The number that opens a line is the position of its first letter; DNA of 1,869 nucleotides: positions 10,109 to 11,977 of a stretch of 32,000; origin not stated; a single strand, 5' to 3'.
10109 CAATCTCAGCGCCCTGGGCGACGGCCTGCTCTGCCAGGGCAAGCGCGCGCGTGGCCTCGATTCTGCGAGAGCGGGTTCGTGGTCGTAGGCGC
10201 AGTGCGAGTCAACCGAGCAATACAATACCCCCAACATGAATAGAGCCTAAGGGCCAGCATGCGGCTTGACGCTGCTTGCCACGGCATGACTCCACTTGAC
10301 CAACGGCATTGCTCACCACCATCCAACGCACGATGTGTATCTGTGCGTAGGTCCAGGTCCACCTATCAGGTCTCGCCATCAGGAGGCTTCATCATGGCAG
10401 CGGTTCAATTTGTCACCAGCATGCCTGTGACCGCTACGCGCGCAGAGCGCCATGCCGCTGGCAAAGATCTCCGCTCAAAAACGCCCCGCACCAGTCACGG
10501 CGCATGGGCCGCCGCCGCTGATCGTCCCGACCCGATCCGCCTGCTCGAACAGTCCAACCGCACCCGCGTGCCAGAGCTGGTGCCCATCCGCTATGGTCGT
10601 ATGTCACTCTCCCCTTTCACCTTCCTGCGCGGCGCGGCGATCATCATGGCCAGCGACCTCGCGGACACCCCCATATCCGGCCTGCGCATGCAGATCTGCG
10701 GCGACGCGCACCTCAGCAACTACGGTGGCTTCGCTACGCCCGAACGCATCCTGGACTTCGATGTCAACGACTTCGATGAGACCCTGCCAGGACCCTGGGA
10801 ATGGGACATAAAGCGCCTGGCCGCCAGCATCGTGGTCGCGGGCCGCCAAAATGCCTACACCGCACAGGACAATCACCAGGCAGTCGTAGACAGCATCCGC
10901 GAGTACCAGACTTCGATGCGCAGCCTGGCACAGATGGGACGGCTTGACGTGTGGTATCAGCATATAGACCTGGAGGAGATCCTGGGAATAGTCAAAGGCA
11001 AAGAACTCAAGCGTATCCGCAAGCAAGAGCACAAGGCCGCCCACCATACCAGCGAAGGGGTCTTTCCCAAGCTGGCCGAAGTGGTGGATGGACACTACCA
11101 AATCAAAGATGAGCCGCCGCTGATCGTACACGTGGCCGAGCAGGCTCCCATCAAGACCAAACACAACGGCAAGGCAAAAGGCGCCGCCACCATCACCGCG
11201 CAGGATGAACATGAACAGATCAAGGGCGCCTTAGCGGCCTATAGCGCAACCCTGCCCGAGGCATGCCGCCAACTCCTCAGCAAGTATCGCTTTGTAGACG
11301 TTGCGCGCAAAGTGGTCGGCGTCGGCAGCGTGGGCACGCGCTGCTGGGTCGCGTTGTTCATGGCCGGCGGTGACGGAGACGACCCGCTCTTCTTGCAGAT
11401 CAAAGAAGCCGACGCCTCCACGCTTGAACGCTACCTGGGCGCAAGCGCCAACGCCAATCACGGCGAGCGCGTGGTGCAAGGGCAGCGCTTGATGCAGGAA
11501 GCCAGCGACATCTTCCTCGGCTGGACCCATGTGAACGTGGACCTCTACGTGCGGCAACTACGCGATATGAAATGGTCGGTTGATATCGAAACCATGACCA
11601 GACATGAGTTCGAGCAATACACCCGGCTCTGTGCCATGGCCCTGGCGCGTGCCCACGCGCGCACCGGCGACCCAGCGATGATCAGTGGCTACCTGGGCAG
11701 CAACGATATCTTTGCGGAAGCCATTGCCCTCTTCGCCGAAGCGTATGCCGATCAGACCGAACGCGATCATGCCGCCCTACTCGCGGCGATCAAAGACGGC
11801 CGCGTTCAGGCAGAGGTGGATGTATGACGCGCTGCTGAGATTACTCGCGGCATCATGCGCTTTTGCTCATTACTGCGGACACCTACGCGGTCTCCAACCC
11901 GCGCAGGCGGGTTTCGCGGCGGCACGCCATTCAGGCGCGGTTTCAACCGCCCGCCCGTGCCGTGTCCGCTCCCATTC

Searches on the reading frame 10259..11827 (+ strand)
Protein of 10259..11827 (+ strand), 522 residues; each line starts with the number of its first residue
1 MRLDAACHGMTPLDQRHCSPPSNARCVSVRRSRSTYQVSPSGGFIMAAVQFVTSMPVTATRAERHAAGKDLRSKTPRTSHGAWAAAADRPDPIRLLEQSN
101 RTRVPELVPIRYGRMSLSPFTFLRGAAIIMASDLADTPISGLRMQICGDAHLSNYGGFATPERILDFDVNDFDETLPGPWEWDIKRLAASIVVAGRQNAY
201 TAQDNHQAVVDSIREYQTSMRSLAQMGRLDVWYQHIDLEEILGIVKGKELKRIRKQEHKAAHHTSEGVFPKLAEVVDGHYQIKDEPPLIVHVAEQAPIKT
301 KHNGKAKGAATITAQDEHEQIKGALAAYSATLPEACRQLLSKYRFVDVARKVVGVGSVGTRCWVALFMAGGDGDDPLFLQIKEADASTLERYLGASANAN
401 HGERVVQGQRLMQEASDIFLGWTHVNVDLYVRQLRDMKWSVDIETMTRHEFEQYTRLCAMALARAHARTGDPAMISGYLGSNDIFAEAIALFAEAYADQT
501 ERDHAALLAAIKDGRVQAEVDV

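Call 8: find_encoding_contigs(protein=window:10259-11827:+, flank=10000, max_places=10)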
Protein window:10259-11827:+ (522 aa): no gene with exactly this product is on record in the collection.

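Call 12: search_protein_families(library=pfam, proteins=[window:10259-11827:+])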
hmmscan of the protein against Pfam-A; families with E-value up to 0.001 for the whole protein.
window:10259-11827:+ (522 aa): 1 family
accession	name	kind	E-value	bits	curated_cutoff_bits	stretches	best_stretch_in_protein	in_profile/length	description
PF10009.15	DUF2252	-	5.3e-144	480.5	22.3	1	103-509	1-391/392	Uncharacterized protein conserved in bacteria (DUF2252)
